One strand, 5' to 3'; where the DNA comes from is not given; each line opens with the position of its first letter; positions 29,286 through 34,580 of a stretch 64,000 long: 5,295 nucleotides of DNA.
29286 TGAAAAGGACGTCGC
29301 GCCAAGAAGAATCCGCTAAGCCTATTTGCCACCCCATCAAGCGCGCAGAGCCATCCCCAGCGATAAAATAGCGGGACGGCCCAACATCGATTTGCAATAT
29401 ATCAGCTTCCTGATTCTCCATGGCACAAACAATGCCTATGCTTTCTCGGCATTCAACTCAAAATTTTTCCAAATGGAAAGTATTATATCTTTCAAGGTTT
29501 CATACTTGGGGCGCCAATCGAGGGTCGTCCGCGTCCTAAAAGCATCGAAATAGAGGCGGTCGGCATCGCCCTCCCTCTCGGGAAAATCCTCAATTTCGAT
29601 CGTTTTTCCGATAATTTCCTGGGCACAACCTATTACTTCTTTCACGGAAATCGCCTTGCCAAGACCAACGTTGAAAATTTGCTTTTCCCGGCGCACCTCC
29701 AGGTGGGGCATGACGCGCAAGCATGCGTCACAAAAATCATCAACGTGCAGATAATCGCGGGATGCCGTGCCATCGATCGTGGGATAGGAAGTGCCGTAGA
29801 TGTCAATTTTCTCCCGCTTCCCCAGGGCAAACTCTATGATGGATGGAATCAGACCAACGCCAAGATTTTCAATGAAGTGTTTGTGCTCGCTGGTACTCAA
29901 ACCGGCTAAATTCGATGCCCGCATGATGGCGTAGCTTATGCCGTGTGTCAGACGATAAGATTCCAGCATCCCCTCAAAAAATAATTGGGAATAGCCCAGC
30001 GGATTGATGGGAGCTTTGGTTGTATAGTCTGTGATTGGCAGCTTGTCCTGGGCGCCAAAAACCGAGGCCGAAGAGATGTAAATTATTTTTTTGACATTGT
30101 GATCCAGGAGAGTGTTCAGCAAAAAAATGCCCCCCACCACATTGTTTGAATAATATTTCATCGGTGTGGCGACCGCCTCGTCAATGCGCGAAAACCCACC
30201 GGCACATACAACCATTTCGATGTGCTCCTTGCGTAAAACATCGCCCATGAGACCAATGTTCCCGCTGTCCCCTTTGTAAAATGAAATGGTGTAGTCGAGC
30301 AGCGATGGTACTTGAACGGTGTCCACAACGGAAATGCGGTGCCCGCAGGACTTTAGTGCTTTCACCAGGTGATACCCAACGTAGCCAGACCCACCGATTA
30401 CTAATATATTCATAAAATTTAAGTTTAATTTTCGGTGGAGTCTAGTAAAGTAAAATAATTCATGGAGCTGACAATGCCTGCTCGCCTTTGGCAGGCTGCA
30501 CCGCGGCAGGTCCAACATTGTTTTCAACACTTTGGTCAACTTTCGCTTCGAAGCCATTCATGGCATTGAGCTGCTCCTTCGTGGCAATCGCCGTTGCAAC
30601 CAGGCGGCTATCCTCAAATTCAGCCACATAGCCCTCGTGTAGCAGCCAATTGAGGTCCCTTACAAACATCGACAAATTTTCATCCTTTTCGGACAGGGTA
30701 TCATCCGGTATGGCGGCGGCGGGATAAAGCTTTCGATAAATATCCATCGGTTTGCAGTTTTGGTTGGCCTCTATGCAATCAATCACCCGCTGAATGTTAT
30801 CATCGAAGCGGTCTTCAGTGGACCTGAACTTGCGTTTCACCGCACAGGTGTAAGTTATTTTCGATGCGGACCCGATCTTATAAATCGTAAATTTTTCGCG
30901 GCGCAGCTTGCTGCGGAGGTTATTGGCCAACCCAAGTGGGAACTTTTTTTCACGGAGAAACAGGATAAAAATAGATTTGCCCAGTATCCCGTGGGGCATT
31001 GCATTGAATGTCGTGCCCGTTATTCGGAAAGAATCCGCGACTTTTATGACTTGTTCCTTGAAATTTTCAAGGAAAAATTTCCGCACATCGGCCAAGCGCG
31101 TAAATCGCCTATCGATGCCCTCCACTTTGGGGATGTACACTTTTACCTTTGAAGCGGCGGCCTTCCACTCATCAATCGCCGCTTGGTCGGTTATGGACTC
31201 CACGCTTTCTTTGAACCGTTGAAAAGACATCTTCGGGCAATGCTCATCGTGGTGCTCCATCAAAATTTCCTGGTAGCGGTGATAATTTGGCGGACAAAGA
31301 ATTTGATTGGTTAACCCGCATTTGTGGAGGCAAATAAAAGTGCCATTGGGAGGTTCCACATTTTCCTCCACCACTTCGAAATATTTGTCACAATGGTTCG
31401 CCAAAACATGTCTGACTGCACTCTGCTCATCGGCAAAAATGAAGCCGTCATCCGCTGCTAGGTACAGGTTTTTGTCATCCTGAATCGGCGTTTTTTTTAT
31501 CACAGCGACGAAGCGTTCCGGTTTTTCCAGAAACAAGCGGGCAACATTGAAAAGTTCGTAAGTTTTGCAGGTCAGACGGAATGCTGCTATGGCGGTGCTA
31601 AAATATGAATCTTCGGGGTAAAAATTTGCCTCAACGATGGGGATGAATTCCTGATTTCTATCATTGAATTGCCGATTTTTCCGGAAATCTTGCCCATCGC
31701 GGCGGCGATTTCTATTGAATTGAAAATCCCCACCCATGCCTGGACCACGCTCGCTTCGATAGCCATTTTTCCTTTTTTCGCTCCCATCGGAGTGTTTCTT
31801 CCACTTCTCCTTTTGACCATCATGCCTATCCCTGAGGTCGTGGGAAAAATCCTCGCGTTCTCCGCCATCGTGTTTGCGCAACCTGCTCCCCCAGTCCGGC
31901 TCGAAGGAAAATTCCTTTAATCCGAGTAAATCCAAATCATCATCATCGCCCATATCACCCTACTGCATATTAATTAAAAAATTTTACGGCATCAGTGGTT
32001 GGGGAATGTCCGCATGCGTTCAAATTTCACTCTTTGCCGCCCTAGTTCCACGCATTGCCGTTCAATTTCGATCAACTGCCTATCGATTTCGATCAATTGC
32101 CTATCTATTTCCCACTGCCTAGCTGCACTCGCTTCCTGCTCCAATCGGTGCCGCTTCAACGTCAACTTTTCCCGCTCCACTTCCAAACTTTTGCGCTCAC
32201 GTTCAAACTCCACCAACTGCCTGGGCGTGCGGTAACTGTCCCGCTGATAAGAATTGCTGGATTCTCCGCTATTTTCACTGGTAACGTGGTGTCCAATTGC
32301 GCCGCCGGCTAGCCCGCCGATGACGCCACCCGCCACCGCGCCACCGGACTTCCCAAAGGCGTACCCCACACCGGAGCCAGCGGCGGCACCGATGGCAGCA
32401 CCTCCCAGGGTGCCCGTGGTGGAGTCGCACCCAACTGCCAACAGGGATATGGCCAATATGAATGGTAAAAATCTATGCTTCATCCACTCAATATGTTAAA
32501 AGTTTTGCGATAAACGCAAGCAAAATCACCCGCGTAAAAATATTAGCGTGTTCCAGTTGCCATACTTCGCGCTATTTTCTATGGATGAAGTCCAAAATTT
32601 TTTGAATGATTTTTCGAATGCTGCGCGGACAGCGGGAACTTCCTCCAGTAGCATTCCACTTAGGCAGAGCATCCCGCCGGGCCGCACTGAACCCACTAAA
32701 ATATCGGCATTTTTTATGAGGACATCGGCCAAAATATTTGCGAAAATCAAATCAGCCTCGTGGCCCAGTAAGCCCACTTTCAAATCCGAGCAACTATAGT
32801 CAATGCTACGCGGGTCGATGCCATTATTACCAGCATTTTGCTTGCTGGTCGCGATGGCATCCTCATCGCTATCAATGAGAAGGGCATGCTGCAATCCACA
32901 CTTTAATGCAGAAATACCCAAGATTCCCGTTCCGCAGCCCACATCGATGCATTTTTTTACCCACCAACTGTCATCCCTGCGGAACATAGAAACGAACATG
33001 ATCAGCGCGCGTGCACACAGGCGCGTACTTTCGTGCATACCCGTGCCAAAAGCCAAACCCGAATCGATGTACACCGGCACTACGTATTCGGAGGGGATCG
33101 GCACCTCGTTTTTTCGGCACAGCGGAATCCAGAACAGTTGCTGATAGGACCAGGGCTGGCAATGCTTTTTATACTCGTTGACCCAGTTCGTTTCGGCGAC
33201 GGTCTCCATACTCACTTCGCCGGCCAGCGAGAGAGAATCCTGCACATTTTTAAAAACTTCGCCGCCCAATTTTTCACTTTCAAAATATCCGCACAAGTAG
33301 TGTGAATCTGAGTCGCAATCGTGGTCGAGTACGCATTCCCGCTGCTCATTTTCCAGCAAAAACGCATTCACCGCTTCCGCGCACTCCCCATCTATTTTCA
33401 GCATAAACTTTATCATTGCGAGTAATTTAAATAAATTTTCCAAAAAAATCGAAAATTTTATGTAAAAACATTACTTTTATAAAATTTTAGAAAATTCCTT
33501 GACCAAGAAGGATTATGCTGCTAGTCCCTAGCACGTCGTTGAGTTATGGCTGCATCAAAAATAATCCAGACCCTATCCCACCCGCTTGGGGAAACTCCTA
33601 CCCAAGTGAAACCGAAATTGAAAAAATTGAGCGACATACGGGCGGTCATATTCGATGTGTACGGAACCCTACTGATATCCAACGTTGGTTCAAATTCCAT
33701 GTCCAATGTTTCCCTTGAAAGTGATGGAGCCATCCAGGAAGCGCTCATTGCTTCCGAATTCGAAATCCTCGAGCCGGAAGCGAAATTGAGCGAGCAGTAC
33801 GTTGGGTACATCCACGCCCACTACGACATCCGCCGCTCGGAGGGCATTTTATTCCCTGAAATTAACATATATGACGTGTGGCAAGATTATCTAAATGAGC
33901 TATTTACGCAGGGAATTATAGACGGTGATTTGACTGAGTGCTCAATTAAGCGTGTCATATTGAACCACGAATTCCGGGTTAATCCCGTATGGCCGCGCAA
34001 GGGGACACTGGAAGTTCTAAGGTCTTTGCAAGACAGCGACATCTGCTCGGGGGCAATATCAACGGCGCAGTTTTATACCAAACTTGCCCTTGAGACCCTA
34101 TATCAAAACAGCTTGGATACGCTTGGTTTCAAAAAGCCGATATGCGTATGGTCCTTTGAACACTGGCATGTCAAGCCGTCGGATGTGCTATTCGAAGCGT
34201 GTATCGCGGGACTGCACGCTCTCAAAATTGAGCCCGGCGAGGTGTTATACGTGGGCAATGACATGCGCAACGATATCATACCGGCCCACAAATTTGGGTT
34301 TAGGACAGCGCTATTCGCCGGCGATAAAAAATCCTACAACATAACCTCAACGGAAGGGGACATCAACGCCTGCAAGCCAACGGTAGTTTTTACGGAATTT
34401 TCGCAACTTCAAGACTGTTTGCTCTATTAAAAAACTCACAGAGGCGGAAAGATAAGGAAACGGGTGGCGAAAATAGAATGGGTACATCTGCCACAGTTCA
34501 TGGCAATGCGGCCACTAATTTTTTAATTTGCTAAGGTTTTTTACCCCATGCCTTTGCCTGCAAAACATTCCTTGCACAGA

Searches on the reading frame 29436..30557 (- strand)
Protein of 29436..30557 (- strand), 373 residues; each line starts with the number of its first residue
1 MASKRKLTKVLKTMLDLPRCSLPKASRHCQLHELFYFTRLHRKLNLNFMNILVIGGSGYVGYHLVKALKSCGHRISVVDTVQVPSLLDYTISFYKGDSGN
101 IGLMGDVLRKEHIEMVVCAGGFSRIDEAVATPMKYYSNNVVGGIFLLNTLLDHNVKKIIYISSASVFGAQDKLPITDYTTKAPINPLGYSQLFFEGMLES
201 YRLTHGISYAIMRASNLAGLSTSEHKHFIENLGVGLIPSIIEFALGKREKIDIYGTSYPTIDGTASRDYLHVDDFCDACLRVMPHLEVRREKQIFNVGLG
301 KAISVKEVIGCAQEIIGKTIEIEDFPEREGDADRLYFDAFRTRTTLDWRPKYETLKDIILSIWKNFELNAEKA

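Call 44: search_protein_families(library=pfam, proteins=[window:29436-30557:-], max_evalue=0.001)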
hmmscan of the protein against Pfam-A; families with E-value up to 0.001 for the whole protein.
window:29436-30557:- (373 aa): 4 families
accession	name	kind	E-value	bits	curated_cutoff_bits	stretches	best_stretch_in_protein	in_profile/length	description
PF01370.27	Epimerase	-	2.7e-42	145.3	20.9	1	51-298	1-240/240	NAD dependent epimerase/dehydratase family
PF16363.11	GDP_Man_Dehyd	-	1.4e-30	107.3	27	1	52-353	1-324/332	GDP-mannose 4,6 dehydratase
PF01073.25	3Beta_HSD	-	9.4e-10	38.4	22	1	52-172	1-126/280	3-beta hydroxysteroid dehydrogenase/isomerase family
PF04321.23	RmlD_sub_bind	-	3.1e-09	36.7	27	1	49-217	1-151/287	RmlD substrate binding domain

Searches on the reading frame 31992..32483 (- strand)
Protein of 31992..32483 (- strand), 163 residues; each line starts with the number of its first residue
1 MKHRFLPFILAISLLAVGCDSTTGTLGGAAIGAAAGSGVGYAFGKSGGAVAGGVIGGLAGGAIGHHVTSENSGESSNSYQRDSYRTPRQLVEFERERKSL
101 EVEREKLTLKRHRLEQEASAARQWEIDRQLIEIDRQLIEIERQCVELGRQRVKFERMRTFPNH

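Call 44: search_protein_families(library=pfam, proteins=[window:31992-32483:-], max_evalue=0.001)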
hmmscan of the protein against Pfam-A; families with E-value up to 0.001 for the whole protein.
window:31992-32483:- (163 aa): 2 families
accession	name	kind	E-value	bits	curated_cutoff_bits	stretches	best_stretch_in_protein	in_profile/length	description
PF13488.11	Gly-zipper_Omp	-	3.8e-07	30.4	25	1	24-68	2-43/46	Glycine zipper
PF13441.11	Gly-zipper_YMGG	-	0.00026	21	28.9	1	24-65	2-44/45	YMGG-like Gly-zipper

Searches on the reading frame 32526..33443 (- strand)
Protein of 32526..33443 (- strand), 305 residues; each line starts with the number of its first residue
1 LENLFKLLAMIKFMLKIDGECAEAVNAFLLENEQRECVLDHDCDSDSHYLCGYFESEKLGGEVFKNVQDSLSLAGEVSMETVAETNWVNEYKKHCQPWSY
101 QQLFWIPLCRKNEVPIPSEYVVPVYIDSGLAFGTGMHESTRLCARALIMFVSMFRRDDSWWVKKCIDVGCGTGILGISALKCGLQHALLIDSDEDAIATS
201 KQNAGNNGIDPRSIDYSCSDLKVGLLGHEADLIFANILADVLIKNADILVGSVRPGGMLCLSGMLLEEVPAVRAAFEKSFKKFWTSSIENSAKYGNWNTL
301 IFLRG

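Call 44: search_protein_families(library=pfam, proteins=[window:32526-33443:-], max_evalue=0.001)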
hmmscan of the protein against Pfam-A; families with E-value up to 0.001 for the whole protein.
window:32526-33443:- (305 aa): 7 families
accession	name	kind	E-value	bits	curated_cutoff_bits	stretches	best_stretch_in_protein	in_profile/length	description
PF06325.19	PrmA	-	1.4e-44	153.2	22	1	45-301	53-292/296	Ribosomal protein L11 methyltransferase (PrmA)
PF05175.20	MTS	-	3.7e-08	33.6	23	1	162-236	32-105/170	Methyltransferase small domain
PF13847.12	Methyltransf_31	-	8.2e-06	26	27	1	164-213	6-55/145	Methyltransferase domain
PF13649.12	Methyltransf_25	-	2e-05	25.6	27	1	166-236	2-71/97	Methyltransferase domain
PF03602.21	Cons_hypoth95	-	0.00018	21.7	24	1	163-210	43-90/182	Conserved hypothetical protein 95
PF08242.18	Methyltransf_12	-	0.00029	22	30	1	166-242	1-78/98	Methyltransferase domain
PF08241.18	Methyltransf_11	-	0.00086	20.3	21.2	0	166-242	1-73/95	Methyltransferase domain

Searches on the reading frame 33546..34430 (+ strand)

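Call 44: search_protein_families(library=pfam, proteins=[window:33546-34430:+], max_evalue=0.001)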
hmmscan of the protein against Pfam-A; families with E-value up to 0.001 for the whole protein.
window:33546-34430:+ (294 aa): 3 families
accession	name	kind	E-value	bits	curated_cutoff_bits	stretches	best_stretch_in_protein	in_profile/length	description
PF00702.32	Hydrolase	-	7e-08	33.5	26.4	1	31-251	1-191/191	haloacid dehalogenase-like hydrolase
PF13419.12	HAD_2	-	3.8e-06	27.6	23.8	1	116-255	45-176/178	Haloacid dehalogenase-like hydrolase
PF13242.12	Hydrolase_like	-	3.7e-05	24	22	1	210-284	4-71/75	HAD-hyrolase-like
